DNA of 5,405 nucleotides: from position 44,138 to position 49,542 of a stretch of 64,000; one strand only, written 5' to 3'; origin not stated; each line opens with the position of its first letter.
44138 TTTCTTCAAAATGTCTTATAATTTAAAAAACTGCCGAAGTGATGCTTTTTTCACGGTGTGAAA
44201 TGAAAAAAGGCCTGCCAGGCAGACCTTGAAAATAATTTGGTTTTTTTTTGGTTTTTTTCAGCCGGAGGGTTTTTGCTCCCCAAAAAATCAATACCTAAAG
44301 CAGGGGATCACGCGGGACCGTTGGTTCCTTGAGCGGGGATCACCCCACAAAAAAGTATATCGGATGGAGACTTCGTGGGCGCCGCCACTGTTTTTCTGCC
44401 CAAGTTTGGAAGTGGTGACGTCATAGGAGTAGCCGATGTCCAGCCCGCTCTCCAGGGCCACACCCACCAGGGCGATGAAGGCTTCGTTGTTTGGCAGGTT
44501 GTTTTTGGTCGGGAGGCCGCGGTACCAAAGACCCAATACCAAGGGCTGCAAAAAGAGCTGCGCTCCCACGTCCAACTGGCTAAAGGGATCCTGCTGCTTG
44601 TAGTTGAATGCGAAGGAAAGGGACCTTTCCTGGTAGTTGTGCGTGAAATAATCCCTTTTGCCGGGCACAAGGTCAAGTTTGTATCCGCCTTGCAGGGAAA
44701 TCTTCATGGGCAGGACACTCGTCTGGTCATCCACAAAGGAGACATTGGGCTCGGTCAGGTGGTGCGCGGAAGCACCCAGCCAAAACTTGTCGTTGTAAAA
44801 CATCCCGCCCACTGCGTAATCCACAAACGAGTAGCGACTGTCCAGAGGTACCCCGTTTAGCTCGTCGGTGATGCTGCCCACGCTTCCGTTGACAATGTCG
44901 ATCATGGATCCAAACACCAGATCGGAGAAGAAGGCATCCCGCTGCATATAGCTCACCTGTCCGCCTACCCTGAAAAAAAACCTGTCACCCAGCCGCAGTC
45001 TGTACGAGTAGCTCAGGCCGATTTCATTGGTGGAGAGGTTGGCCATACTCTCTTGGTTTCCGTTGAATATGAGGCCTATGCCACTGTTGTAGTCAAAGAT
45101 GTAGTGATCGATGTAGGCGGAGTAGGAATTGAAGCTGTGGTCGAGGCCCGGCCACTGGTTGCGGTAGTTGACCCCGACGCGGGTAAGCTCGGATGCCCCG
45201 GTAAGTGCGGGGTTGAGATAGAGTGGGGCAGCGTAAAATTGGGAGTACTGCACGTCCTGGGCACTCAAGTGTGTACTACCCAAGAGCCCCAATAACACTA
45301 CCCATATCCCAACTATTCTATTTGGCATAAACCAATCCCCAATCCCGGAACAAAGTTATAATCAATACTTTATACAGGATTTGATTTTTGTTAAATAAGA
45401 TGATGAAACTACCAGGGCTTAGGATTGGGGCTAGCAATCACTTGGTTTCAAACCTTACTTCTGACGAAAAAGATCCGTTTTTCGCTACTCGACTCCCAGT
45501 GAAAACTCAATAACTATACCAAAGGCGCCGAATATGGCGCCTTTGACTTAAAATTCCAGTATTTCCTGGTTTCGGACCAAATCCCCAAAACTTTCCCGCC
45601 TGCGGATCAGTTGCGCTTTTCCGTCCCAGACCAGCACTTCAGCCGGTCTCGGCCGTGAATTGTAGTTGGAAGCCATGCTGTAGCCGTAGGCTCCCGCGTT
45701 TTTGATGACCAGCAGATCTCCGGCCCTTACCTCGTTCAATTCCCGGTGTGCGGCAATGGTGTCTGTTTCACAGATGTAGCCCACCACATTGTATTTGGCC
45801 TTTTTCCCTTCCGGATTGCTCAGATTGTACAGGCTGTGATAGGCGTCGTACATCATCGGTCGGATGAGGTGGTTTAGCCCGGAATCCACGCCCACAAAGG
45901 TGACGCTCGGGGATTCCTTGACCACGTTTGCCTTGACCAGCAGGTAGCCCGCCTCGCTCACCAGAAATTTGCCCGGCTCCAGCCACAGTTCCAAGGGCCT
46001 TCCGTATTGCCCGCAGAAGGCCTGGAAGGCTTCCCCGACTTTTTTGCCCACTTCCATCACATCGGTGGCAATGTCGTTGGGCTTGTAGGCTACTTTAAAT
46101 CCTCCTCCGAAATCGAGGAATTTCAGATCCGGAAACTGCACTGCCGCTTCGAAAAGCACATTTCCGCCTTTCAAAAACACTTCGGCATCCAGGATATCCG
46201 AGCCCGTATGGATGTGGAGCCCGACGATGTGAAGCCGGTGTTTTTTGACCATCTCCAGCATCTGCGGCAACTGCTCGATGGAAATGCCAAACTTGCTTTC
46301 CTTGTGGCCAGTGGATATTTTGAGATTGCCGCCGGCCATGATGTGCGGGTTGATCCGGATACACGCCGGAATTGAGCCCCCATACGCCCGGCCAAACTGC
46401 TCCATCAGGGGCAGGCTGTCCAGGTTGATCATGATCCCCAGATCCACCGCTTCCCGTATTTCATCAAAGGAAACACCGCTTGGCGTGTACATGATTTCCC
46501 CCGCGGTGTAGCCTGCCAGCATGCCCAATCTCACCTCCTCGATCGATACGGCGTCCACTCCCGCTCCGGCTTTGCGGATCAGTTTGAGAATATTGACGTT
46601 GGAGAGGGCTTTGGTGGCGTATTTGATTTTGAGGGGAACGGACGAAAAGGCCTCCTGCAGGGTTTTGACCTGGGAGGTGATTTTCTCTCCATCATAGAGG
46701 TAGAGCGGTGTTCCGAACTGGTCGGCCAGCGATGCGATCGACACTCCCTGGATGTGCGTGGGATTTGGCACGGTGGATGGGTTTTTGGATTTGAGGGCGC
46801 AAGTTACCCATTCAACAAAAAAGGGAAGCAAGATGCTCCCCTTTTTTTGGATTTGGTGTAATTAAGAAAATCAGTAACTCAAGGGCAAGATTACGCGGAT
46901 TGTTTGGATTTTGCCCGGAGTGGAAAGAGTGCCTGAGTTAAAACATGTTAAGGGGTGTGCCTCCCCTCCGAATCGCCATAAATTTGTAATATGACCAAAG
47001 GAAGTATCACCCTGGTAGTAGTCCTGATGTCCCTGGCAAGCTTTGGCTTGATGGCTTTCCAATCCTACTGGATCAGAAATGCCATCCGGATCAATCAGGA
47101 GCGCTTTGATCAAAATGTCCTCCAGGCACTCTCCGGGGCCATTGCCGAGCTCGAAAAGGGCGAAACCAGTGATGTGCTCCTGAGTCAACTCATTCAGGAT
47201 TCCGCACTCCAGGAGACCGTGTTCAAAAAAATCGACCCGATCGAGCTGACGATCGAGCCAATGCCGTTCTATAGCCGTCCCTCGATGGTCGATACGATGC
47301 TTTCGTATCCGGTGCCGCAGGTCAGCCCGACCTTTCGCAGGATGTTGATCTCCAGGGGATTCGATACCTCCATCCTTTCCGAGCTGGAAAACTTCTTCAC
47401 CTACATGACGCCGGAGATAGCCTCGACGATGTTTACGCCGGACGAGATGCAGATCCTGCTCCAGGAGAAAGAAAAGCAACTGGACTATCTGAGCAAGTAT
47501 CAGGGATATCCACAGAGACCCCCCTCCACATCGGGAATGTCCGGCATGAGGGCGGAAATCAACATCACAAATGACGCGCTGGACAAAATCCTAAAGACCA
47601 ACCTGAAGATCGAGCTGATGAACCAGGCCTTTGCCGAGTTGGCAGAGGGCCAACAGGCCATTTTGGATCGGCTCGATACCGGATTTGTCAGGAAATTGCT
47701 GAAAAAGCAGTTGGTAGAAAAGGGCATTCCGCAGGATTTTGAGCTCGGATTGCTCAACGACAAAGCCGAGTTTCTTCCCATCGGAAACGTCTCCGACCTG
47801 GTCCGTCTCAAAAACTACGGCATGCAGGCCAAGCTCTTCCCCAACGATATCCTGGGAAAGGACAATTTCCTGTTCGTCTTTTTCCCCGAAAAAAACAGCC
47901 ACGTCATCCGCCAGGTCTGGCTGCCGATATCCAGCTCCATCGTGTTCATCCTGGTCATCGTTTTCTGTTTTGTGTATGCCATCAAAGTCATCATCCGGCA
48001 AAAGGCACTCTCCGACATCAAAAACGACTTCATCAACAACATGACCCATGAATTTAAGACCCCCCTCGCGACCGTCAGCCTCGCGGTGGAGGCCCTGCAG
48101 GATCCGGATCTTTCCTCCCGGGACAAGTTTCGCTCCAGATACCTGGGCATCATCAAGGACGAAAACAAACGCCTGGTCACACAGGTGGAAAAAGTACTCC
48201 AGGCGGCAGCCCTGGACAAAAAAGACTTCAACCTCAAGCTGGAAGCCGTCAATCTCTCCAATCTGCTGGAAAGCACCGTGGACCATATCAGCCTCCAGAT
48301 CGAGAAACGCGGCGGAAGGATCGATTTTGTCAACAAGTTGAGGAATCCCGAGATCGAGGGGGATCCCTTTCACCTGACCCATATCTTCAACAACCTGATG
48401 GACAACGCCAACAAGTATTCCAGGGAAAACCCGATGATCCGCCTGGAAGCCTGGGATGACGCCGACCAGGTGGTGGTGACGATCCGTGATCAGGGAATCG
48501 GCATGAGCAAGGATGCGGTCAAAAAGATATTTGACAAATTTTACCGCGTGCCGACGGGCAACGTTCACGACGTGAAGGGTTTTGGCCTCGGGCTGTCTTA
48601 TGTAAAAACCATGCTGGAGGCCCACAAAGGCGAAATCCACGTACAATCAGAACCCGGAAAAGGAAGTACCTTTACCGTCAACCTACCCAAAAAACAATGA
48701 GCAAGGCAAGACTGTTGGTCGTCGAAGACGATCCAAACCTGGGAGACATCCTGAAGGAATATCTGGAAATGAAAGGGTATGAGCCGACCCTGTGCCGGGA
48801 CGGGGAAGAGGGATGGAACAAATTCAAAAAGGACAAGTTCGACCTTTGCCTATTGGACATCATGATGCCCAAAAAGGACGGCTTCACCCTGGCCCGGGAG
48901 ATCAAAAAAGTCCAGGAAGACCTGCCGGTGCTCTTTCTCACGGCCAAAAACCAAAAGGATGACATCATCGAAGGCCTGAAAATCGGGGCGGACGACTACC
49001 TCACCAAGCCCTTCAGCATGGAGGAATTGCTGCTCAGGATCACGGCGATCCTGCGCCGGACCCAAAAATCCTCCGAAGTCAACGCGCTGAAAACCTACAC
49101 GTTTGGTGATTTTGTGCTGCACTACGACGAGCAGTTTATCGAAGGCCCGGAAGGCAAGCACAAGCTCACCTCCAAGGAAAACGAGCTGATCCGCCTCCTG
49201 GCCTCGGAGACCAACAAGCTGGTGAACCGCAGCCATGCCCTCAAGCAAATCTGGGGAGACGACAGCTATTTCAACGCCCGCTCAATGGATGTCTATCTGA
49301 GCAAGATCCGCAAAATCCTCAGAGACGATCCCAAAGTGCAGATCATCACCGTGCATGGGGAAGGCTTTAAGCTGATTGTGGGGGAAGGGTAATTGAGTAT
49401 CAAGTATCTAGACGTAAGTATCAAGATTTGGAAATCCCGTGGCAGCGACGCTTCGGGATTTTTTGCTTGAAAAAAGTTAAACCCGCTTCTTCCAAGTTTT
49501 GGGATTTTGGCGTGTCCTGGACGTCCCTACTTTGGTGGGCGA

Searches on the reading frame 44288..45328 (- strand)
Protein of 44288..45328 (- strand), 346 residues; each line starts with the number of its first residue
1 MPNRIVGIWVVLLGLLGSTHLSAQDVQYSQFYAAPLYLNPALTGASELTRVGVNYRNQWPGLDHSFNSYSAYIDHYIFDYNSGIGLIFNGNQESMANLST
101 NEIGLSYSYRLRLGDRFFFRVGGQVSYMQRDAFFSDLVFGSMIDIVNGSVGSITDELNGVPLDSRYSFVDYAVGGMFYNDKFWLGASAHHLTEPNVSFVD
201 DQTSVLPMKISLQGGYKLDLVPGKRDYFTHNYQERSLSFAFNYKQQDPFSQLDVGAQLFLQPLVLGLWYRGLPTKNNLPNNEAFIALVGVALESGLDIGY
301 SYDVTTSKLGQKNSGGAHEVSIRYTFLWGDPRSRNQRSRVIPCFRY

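Call 53: search_protein_families(library=pfam, proteins=[window:44288-45328:-], max_evalue=0.0001)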
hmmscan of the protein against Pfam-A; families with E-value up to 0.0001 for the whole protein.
window:44288-45328:- (346 aa): 1 family
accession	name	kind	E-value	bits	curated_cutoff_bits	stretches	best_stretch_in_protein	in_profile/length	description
PF11751.14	PorP_SprF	-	5.9e-73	246.2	22.3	1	22-324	3-273/273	Type IX secretion system membrane protein PorP/SprF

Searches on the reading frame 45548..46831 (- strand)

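Call 53: search_protein_families(library=pfam, proteins=[window:45548-46831:-], max_evalue=0.0001)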
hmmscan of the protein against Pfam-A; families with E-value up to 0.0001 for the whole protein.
window:45548-46831:- (427 aa): 2 families
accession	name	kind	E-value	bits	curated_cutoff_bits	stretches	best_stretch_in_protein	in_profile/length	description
PF02784.22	Orn_Arg_deC_N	-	1e-42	146.7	23.4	1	50-292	3-247/247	Pyridoxal-dependent decarboxylase, pyridoxal binding domain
PF00278.28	Orn_DAP_Arg_deC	-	5e-20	72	23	1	130-380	5-95/95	Pyridoxal-dependent decarboxylase, C-terminal sheet domain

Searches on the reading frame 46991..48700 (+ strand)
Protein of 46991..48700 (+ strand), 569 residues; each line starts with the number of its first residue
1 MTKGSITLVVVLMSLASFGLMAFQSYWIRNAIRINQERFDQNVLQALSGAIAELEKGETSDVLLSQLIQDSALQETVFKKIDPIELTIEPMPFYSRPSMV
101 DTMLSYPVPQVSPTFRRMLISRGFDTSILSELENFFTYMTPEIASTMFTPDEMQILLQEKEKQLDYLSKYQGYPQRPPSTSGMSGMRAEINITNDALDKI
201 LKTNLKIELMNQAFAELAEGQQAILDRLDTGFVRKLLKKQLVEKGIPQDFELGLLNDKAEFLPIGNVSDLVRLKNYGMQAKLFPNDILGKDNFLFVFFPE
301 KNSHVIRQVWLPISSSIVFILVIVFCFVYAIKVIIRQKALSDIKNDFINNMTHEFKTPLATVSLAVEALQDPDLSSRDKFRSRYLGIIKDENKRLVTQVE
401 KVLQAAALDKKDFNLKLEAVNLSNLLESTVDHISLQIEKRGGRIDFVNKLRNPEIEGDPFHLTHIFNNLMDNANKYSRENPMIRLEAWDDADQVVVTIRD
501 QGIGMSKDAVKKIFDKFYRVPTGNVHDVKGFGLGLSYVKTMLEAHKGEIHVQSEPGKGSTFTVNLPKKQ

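Call 53: search_protein_families(library=pfam, proteins=[window:46991-48700:+], max_evalue=0.0001)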
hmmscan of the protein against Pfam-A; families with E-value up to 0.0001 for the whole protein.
window:46991-48700:+ (569 aa): 3 families
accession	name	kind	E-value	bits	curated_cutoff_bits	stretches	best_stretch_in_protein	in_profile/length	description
PF02518.31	HATPase_c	-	5.1e-28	98.2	26.4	1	457-568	1-110/111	Histidine kinase-, DNA gyrase B-, and HSP90-like ATPase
PF00512.31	HisKA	-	3.6e-13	49.8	26.9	1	344-409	2-64/66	His Kinase A (phospho-acceptor) domain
PF14501.12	HATPase_c_5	-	2.7e-05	24.5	22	1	460-554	4-91/102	GHKL domain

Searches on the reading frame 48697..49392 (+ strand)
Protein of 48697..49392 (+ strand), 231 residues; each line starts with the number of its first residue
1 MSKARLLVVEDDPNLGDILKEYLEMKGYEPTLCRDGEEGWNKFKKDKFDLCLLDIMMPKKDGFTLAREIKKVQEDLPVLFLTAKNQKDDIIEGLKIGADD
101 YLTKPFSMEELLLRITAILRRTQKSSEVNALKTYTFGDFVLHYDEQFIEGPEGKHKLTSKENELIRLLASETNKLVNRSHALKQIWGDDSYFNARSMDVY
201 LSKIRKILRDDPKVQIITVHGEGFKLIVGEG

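Call 53: search_protein_families(library=pfam, proteins=[window:48697-49392:+], max_evalue=0.0001)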
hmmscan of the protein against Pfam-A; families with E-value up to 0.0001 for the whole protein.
window:48697-49392:+ (231 aa): 2 families
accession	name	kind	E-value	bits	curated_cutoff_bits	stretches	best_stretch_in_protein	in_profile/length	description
PF00072.30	Response_reg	-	6.2e-32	110.5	30.2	1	7-115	2-110/111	Response regulator receiver domain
PF00486.34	Trans_reg_C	-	1.1e-15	57.9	26.2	1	155-226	4-77/77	Transcriptional regulatory protein, C terminal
